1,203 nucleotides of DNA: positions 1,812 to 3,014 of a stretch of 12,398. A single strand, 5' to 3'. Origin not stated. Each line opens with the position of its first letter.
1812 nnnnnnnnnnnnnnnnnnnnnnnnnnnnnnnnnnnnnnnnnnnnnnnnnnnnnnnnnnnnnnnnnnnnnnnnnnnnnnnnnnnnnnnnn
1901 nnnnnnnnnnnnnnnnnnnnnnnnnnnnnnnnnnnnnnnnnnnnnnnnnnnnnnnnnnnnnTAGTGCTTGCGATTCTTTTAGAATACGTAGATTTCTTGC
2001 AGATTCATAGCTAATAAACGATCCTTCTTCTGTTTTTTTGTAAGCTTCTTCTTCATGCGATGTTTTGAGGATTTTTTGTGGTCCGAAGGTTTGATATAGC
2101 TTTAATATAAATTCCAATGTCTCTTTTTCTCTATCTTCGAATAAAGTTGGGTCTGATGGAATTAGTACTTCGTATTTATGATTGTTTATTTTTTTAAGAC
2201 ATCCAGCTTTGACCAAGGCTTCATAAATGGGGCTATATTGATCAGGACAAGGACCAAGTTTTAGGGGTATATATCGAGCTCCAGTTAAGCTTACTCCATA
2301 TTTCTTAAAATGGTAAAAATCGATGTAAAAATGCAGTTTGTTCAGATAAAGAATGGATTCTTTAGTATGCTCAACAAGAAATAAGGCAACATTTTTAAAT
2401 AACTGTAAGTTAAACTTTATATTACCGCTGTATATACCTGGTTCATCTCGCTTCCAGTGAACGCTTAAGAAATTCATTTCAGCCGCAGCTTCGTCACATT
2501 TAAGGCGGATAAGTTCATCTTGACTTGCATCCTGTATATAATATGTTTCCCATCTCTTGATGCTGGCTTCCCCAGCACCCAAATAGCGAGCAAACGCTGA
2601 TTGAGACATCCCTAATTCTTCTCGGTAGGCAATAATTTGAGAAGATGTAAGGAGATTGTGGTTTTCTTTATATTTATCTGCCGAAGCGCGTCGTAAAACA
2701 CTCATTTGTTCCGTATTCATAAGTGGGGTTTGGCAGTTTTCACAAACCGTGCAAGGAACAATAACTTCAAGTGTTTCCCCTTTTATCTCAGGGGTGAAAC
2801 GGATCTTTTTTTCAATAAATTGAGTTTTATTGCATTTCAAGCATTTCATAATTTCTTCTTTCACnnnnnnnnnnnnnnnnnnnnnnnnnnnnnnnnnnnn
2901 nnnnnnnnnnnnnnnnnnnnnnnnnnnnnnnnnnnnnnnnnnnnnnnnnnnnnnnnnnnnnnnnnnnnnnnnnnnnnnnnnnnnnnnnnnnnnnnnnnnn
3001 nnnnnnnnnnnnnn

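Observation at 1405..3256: Composite three-gene TA-like module: MqsR toxin, then MqsA antitoxin fused to a Panacea domain, then a 4-TM membrane protein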

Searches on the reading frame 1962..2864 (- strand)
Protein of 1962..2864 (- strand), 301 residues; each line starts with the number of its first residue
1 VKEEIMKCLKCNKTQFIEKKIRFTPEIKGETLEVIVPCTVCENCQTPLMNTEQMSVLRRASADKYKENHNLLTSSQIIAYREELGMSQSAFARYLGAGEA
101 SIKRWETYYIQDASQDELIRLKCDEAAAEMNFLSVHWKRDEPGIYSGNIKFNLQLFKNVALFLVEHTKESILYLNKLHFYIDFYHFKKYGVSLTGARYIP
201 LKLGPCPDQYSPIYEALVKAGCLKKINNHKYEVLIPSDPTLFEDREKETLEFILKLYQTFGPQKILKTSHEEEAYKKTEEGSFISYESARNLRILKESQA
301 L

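Call 3: search_protein_families(library=pfam, proteins=[window:1962-2864:-], max_evalue=1)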
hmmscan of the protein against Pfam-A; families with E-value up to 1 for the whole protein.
window:1962-2864:- (301 aa): 5 families
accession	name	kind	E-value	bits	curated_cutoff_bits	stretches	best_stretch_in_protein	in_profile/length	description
PF13274.11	SocA_Panacea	-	4.2e-14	53.9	25.7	1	174-276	1-113/113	Antitoxin SocA-like, Panacea domain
PF15731.11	MqsA_antitoxin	-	1.9e-06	28.5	30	1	6-110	1-107/131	Antitoxin component of bacterial toxin-antitoxin system, MqsA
PF01381.28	HTH_3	-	2e-05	25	23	1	77-121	1-44/55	Helix-turn-helix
PF13560.12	HTH_31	-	0.03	15.1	27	1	79-107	8-36/64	Helix-turn-helix domain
PF08050.18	Tet_res_leader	-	0.29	11.4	27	1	6-18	1-13/20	Tetracycline resistance leader peptide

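Call 4: search_protein_families(library=ncbifam, proteins=[window:1962-2864:-], max_evalue=1)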
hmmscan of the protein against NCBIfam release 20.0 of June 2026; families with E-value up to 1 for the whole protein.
window:1962-2864:- (301 aa): 7 families
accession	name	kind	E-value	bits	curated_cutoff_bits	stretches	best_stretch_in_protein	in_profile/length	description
TIGR03830.1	CxxCG_CxxCG_HTH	subfamily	4.9e-22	78.1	61.8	1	8-130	1-123/127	type II TA system antitoxin MqsA family protein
NF007481.0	PRK10072.1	equivalog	0.0057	17.1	110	1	56-114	18-75/96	HTH-type transcriptional regulator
TIGR03070.1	couple_hipB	subfamily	0.017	15.1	71.65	1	75-104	5-34/58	type II toxin-antitoxin system Y4mF family antitoxin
TIGR03879.1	near_KaiC_dom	domain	0.032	14.7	65.1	1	71-107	21-60/91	probable regulatory domain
NF007257.0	PRK09706.1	subfamily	0.057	13.2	101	1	73-110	6-43/135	transcriptional repressor DicA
NF041265.1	NadS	equivalog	0.081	13.2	60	1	77-107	35-65/94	NadS family protein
TIGR03831.1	YgiT_finger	domain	0.85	9.9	20.2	0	8-44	1-38/46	YgiT-type zinc finger protein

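Call 6: search_protein_families(library=padloc, proteins=[window:1962-2864:-], max_evalue=1)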
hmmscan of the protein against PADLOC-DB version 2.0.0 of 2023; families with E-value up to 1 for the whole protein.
window:1962-2864:- (301 aa): 0 families

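Call 7: search_protein_families(library=phrogs, proteins=[window:1962-2864:-], max_evalue=1)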
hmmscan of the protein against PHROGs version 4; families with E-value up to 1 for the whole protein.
window:1962-2864:- (301 aa): 20 families
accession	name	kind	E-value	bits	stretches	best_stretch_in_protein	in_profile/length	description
phrog_10390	-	unknown function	6.3e-11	43.3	1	19-280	5-275/299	-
phrog_19114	-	unknown function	2.4e-10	41.6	1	5-122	2-122/135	-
phrog_1281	-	unknown function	7.6e-08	33.2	1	159-282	13-133/195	-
phrog_34341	-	transcription regulation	1.1e-07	33.2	1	26-120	25-119/122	transcriptional regulator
phrog_2104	-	unknown function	1.6e-05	26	1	57-107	26-74/103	-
phrog_8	-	transcription regulation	0.00033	21.2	1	53-118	61-121/346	transcriptional regulator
phrog_18167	-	unknown function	0.0035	18.5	1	1-59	1-60/80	-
phrog_5119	-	unknown function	0.0084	16.9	1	47-107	28-88/152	-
phrog_7241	-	transcription regulation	0.03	15.4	1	71-108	60-97/122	transcriptional regulator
phrog_4836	-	transcription regulation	0.031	14.8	1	67-107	70-110/194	CII-like regulator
phrog_1373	-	transcription regulation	0.034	15.1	1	53-106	36-97/166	transcriptional regulator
phrog_4779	-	transcription regulation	0.046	15.2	1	73-107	3-37/98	transcriptional regulator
phrog_25463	-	unknown function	0.049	14.2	1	55-134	53-132/207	-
phrog_4739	-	unknown function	0.05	14.2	1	54-107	49-102/167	-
phrog_3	-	transcription regulation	0.062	14.1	1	11-121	45-133/430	transcriptional repressor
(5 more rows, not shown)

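Call 12: find_homologous_proteins(query=window:1962-2864:-)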
Query window:1962-2864:- (301 aa): 316 proteins with E <= 0.001 among 1135 candidates; the best 120 are listed.
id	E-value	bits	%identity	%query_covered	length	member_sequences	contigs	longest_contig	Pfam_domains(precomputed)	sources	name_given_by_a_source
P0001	1.6e-179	614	91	97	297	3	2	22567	PF13274.12,PF01381.29,PF15731.12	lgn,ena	-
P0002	2.0e-173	594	85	99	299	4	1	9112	PF13274.12,PF01381.29,PF15731.12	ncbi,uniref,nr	ncbi:type II TA system antitoxin MqsA family protein [Candidatus Neptunochlamydia vexilliferae]|unir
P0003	6.2e-172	589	88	96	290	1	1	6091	PF13274.12,PF01381.29,PF15731.12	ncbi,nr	ncbi:MAG: DUF4065 domain-containing protein [Candidatus Neptunochlamydia sp.]|nr:DUF4065 domain-cont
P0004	4.7e-171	586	85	98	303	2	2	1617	PF13274.12,PF01381.29,PF15731.12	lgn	-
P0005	6.7e-169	579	87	96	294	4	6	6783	PF13274.12,PF01381.29,PF15731.12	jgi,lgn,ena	-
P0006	1.4e-162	558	81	97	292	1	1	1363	PF13274.12,PF01381.29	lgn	-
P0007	6.2e-155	533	79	97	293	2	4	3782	PF13274.12,PF15731.12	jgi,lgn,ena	-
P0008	1.9e-150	518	76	97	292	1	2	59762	PF13274.12,PF01381.29,PF15731.12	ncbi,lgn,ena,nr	ncbi:MAG: DUF4065 domain-containing protein [Simkaniaceae bacterium]|nr:DUF4065 domain-containing pr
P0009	1.4e-149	515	77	98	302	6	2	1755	PF13274.12,PF01381.29,PF15731.12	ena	-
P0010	8.2e-146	503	75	96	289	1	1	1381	PF13274.12,PF01381.29,PF15731.12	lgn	-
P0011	2.5e-143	495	75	95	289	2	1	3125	PF13274.12,PF01381.29,PF15731.12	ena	-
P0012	2.1e-131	456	69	97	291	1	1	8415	PF13274.12,PF01381.29,PF15731.12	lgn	-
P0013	1.2e-130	453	70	96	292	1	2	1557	PF13274.12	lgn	-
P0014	3.8e-130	452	68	96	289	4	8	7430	PF13274.12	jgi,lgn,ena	-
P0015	3.4e-129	448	68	96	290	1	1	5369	PF13274.12,PF01381.29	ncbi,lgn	-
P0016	7.2e-129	447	67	96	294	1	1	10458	PF13274.12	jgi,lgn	jgi:putative zinc finger/helix-turn-helix YgiT family protein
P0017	1.1e-127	443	67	97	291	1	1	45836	PF13274.12,PF15731.12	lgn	-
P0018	3.0e-125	435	66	96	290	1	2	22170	PF13274.12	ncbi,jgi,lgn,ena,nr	ncbi:MAG: DUF4065 domain-containing protein [Simkania sp.]|nr:DUF4065 domain-containing protein [Sim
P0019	1.6e-124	433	65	97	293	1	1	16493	PF13274.12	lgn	-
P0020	2.8e-124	432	67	96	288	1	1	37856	PF13274.12,PF01381.29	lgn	-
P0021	6.1e-124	431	66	98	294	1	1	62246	PF13274.12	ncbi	-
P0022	6.8e-124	431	65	98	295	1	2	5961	PF13274.12,PF15731.12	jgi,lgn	jgi:putative zinc finger/helix-turn-helix YgiT family protein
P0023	1.8e-123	430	65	97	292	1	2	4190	PF13274.12,PF15731.12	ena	-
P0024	1.0e-121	424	63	95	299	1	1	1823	PF13274.12,PF01381.29,PF15731.12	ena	-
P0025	2.1e-121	423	64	97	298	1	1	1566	PF13274.12,PF01381.29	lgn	-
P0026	2.5e-121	423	66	96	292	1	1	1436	PF13274.12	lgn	-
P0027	7.0e-120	418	63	97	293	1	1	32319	PF13274.12,PF01381.29,PF15731.12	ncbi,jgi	jgi:putative zinc finger/helix-turn-helix YgiT family protein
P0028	1.0e-119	417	64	96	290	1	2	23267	PF13274.12,PF01381.29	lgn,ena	-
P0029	4.2e-119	415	62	96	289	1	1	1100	PF13274.12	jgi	jgi:putative zinc finger/helix-turn-helix YgiT family protein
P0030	2.0e-115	403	59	96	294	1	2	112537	PF13274.12,PF15731.12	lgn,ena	-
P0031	8.1e-115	401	60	97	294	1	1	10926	PF13274.12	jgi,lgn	-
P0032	1.2e-114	401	62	97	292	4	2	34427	PF13274.12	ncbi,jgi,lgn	-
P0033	1.6e-114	400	61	97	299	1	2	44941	PF13274.12,PF15731.12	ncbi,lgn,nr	ncbi:MAG TPA: type II TA system antitoxin MqsA family protein [Chlamydiales bacterium]|nr:type II TA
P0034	1.1e-113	397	60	97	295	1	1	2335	PF13274.12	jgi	jgi:putative zinc finger/helix-turn-helix YgiT family protein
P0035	1.6e-113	397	60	95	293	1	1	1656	PF13274.12,PF15731.12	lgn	-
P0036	1.2e-112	394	60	97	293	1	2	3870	PF13274.12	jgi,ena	-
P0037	2.4e-112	393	60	96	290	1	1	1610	PF13274.12,PF01381.29,PF15731.12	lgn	-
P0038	3.3e-112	393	62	96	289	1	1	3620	PF13274.12,PF01381.29,PF15731.12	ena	-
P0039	4.7e-112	392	60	96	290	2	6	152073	PF13274.12,PF15731.12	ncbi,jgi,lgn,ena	-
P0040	7.5e-111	388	59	96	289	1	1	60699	PF13274.12,PF15731.12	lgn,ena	-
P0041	1.4e-110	387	64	89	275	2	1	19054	PF13274.12,PF15731.12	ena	-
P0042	4.1e-110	386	61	95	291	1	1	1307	PF13274.12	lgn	-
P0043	5.5e-110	385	59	96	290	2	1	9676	PF13274.12,PF01381.29,PF15731.12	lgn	-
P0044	8.7e-110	385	59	96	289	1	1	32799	PF13274.12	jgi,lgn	-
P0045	9.7e-110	385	58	96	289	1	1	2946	PF13274.12,PF01381.29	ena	-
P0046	1.4e-109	384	58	96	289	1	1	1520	PF13274.12,PF01381.29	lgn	-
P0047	2.3e-109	383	61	95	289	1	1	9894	PF13274.12,PF01381.29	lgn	-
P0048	3.8e-109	383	58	96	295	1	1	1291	PF13274.12,PF01381.29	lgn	-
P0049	5.3e-109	382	61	96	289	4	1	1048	PF13274.12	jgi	-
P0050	5.3e-109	382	57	97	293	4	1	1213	PF13274.12,PF01381.29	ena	-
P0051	1.8e-108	380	57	96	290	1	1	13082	PF13274.12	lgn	-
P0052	1.9e-108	380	61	96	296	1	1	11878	PF13274.12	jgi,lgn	-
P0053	3.0e-108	380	58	96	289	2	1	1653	PF13274.12,PF01381.29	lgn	-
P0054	5.6e-108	379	58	96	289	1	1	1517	PF13274.12,PF15731.12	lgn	-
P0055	1.5e-107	377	58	96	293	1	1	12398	PF13274.12,PF01381.29,PF15731.12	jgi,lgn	-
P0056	1.6e-107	377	59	96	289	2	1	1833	PF13274.12,PF15731.12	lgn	-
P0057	3.6e-107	376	59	96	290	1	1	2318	PF13274.12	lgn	-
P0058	4.8e-107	376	57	95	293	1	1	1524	PF13274.12,PF15731.12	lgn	-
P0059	1.6e-106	374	57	96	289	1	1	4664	PF13274.12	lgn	-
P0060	3.8e-106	373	57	96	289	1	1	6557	PF13274.12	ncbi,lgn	-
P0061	3.9e-106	373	56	96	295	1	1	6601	PF13274.12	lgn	-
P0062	5.4e-106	372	59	95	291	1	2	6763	PF13274.12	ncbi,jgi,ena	jgi:putative zinc finger/helix-turn-helix YgiT family protein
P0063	5.3e-105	369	57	96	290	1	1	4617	PF13274.12,PF15731.12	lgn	-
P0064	5.4e-105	369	56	96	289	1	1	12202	PF13274.12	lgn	-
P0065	5.4e-105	369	57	95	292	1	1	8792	PF13274.12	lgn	-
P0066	3.9e-104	366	58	96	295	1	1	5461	PF13274.12,PF01381.29,PF15731.12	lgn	-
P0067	1.1e-103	365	57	96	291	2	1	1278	PF13274.12,PF01381.29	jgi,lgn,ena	-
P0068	2.1e-103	364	56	96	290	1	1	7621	PF13274.12,PF01381.29,PF15731.12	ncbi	-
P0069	4.7e-103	363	58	96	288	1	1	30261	PF13274.12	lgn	-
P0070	5.8e-103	362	55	96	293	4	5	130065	PF13274.12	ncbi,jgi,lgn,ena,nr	ncbi:MAG: DUF4065 domain-containing protein [Waddliaceae bacterium]|nr:DUF4065 domain-containing pro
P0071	2.6e-102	360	57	96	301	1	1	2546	PF13274.12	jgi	jgi:putative zinc finger/helix-turn-helix YgiT family protein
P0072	2.6e-102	360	57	96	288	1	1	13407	PF13274.12,PF15731.12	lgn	-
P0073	4.3e-102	359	55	97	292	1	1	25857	PF13274.12,PF15731.12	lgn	-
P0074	5.1e-102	359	56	96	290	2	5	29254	PF13274.12,PF01381.29,PF15731.12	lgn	-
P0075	1.1e-101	358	53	96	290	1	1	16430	PF13274.12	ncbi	-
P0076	2.0e-101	357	56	96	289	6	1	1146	PF13274.12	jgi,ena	-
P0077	4.1e-101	356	56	96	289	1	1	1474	PF13274.12,PF15731.12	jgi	-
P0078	7.2e-101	355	57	96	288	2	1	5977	PF13274.12,PF15731.12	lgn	-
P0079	1.6e-100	354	55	96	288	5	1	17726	PF13274.12,PF15731.12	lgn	-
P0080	4.2e-100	353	57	96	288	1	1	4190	PF13274.12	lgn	-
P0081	8.1e-100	352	55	96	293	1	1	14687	PF13274.12,PF01381.29,PF15731.12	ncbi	ncbi:MAG: type II TA system antitoxin MqsA family protein [Chlamydiota bacterium]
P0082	1.4e-99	351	57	96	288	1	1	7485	PF13274.12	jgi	-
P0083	2.1e-99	351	54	96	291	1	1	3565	PF13274.12,PF01381.29,PF15731.12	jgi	jgi:putative zinc finger/helix-turn-helix YgiT family protein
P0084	2.6e-99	350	54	96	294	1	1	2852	PF13274.12,PF15731.12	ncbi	-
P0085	4.7e-99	350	55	96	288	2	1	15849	PF13274.12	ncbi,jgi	jgi:putative zinc finger/helix-turn-helix YgiT family protein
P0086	6.3e-99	349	56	96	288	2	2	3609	PF13274.12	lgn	-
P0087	1.1e-98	348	57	96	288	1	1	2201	PF13274.12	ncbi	-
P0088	1.7e-98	348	53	96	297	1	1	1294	PF13274.12,PF15731.12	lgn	-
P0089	2.1e-98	347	56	96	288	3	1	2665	PF13274.12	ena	-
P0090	2.5e-98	347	56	96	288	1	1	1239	PF13274.12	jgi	jgi:putative zinc finger/helix-turn-helix YgiT family protein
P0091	2.9e-98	347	55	96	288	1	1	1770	PF13274.12,PF15731.12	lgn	-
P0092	3.0e-98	347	54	96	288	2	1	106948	PF13274.12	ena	-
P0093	3.1e-98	347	55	96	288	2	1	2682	PF13274.12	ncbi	-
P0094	3.9e-98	346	55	96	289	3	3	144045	PF13274.12,PF15731.12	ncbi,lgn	-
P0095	7.2e-98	346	56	96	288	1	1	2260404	PF13274.12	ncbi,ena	-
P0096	1.2e-97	345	54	96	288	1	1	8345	PF13274.12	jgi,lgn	jgi:putative zinc finger/helix-turn-helix YgiT family protein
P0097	1.3e-97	345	55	96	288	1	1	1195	PF13274.12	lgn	-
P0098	2.2e-97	344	56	96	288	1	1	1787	PF13274.12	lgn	-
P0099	2.4e-97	344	56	96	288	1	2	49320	PF13274.12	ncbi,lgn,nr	ncbi:MAG: DUF4065 domain-containing protein [Parachlamydiaceae bacterium]|nr:DUF4065 domain-containi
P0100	2.5e-97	344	54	96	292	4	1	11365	PF13274.12,PF15731.12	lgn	-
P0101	2.7e-97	344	56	96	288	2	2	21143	PF13274.12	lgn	-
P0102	2.8e-97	344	56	97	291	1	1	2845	PF13274.12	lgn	-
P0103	5.0e-97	343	56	96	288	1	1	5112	PF13274.12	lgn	-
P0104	5.0e-97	343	55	96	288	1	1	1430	PF13274.12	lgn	-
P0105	5.0e-97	343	54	96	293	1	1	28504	PF13274.12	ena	-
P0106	5.7e-97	343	55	96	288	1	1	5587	PF13274.12,PF15731.12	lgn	-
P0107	6.8e-97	342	56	96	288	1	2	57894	PF13274.12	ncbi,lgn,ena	-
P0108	7.6e-97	342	53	96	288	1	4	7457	PF13274.12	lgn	-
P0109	9.3e-97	342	56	96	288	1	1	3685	PF13274.12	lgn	-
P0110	9.9e-97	342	54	96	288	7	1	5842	PF13274.12,PF15731.12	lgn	-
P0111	1.2e-96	342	56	96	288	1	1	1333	PF13274.12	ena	-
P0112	1.2e-96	342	55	96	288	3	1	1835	PF13274.12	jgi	jgi:putative zinc finger/helix-turn-helix YgiT family protein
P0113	1.3e-96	341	55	96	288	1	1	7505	PF13274.12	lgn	-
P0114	1.4e-96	341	55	96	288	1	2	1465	PF13274.12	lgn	-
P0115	1.5e-96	341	56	96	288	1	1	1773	PF13274.12,PF01381.29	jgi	jgi:putative zinc finger/helix-turn-helix YgiT family protein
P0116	1.5e-96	341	56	96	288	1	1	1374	PF13274.12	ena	-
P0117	1.6e-96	341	54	96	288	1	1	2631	PF13274.12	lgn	-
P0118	1.7e-96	341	57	96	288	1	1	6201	PF13274.12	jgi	jgi:putative zinc finger/helix-turn-helix YgiT family protein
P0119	1.8e-96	341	56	96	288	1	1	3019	PF13274.12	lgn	-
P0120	2.0e-96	341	56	96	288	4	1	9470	PF13274.12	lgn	-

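Call 16: find_related_loci(query=A1, collection=genome_contigs, flank=4000)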
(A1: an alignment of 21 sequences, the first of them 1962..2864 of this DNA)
Query A1 (301 aa) in genome_contigs; peptide patterns used: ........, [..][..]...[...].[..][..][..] (x = any residue, [..] = any of these).
240 stretches matched a pattern; 187 encode a relative of the query (tblastn E <= 1e-3); the best 80 are kept; 80 distinct loci.
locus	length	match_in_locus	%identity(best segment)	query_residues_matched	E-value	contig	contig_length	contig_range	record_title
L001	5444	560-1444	87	1-295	0e+0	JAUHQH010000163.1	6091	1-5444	MAG: Candidatus Neptunochlamydia sp. isolate SimkCsp1 c_000000000163, whole genome shotgun sequence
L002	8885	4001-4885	76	2-296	3e-159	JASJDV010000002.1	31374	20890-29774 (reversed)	MAG: Simkaniaceae bacterium isolate MO_192.B16 MO_192.c_23, whole genome shotgun sequence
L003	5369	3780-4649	68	6-295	3e-138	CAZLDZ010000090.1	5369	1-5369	MAG TPA_asm: uncultured bacterium isolate SRP200132_co2_233 genome assembly, contig: NODE_18720_length_5369_cov_6.508092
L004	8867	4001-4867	66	6-294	6e-132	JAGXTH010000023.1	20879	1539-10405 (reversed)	MAG: Simkania sp. isolate CROMO_BS_87_3_0 c_000000141110, whole genome shotgun sequence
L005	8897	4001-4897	85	1-299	6e-180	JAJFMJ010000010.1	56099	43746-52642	MAG: Chlamydiae bacterium isolate OFTM45 OFTM45_9, whole genome shotgun sequence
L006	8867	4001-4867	63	6-294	3e-123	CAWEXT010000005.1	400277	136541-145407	MAG: uncultured Simkaniaceae bacterium isolate MFD05512.bin.2.8 genome assembly, contig: contig_9064, whole genome shotg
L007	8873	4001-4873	62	6-296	1e-121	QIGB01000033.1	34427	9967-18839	MAG: Chlamydiae bacterium isolate SZUA-160 Ga0063294_10000363, whole genome shotgun sequence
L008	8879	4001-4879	61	4-294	8e-121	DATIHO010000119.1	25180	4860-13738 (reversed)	MAG TPA_asm: Chlamydiales bacterium isolate SMAG_U15640 k141_389748, whole genome shotgun sequence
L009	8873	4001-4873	59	4-294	1e-118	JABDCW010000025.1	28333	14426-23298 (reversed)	MAG: Chlamydiae bacterium isolate BWMinHeated_Nextera10_MAG4 3300020840.a:Ga0207078_1035, whole genome shotgun sequence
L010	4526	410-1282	61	4-294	5e-118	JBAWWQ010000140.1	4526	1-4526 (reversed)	MAG: Chlamydiota bacterium isolate ELA041 MAG041_140, whole genome shotgun sequence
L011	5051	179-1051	59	6-296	4e-115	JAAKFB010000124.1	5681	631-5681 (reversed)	MAG: Chlamydiae bacterium isolate K1000_chlam_2 K1000chlam2_124, whole genome shotgun sequence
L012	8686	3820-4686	60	6-294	3e-114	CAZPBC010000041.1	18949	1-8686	MAG TPA_asm: uncultured bacterium isolate binchicken_co334_340 genome assembly, contig: NODE_5013_length_18949_cov_6.603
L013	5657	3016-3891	57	3-294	4e-114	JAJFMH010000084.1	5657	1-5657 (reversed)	MAG: Chlamydiae bacterium isolate OFTM179 OFTM179_83, whole genome shotgun sequence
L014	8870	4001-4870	57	5-294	7e-111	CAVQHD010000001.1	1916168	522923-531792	MAG: uncultured Rhabdochlamydiaceae bacterium isolate MFD05580.bin.1.47 genome assembly, contig: contig_33168, whole gen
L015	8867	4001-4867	55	6-294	5e-109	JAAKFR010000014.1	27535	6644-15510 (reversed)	MAG: Chlamydiae bacterium isolate K940_chlam_9 K940chlam9_14, whole genome shotgun sequence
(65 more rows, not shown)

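Call 34: find_encoding_contigs(protein=P0001, flank=6000, max_places=4)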
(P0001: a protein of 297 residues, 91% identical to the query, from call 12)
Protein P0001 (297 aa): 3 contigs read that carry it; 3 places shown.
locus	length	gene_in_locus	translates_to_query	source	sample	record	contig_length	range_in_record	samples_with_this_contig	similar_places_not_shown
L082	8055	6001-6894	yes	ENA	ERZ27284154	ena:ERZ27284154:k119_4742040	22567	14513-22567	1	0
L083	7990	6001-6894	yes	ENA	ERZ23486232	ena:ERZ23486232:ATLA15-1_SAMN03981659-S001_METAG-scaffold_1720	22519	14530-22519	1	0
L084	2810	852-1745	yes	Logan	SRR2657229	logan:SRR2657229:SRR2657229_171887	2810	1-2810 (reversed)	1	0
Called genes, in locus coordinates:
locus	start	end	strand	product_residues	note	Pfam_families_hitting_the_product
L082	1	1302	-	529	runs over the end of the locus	PF00535:Glycos_transf_2 (weak)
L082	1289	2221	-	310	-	PF01073:3Beta_HSD, PF01370:Epimerase, PF02719:Polysacc_synt_2, PF04321:RmlD_sub_bind, PF16363:GDP_Man_Dehyd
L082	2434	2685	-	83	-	-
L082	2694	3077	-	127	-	-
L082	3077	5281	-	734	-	PF13432:TPR_16 (faint)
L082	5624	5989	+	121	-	-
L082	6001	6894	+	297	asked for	PF15731:MqsA_antitoxin (weak), PF01381:HTH_3 (faint), PF13274:SocA_Panacea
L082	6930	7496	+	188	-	-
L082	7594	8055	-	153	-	?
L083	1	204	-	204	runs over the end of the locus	PF00856:SET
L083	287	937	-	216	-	PF01755:Glyco_transf_25 (weak)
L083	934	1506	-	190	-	-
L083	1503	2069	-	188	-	-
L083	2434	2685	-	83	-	-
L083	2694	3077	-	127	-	-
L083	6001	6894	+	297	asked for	PF15731:MqsA_antitoxin (weak), PF01381:HTH_3 (faint), PF13274:SocA_Panacea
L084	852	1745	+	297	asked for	PF15731:MqsA_antitoxin (weak), PF01381:HTH_3 (faint), PF13274:SocA_Panacea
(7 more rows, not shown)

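Call 74: find_encoding_contigs(protein=P0005, flank=3000, max_places=6)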
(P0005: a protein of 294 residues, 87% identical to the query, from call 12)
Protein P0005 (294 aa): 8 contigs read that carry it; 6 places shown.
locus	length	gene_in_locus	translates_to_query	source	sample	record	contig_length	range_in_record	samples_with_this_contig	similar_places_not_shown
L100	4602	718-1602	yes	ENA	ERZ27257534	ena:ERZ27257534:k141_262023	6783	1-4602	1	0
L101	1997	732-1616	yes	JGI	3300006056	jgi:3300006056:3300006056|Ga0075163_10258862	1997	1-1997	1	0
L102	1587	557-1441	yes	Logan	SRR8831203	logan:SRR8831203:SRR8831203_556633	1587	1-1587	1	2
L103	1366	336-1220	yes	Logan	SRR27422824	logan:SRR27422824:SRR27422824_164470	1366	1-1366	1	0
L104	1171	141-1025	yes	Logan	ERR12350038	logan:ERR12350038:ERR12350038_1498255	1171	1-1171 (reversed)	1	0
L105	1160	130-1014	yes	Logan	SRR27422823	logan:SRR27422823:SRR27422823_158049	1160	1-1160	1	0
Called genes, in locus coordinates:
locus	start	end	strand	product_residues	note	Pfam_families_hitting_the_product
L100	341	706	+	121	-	-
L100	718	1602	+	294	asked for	PF15731:MqsA_antitoxin (weak), PF01381:HTH_3 (weak), PF13274:SocA_Panacea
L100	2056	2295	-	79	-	PF02810:SEC-C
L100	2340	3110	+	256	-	PF01171:ATP_bind_3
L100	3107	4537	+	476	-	PF00474:SSF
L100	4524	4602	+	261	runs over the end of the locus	PF01975:SurE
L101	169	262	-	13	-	-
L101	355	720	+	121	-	-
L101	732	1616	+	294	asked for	PF15731:MqsA_antitoxin (weak), PF01381:HTH_3 (weak), PF13274:SocA_Panacea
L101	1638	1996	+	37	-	?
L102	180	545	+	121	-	-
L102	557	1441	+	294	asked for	PF15731:MqsA_antitoxin (weak), PF01381:HTH_3 (weak), PF13274:SocA_Panacea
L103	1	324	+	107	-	?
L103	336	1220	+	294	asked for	PF15731:MqsA_antitoxin (weak), PF01381:HTH_3 (weak), PF13274:SocA_Panacea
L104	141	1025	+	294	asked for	PF15731:MqsA_antitoxin (weak), PF01381:HTH_3 (weak), PF13274:SocA_Panacea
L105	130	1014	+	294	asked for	PF15731:MqsA_antitoxin (weak), PF01381:HTH_3 (weak), PF13274:SocA_Panacea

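Call 75: find_encoding_contigs(protein=P0002, flank=3000, max_places=4)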
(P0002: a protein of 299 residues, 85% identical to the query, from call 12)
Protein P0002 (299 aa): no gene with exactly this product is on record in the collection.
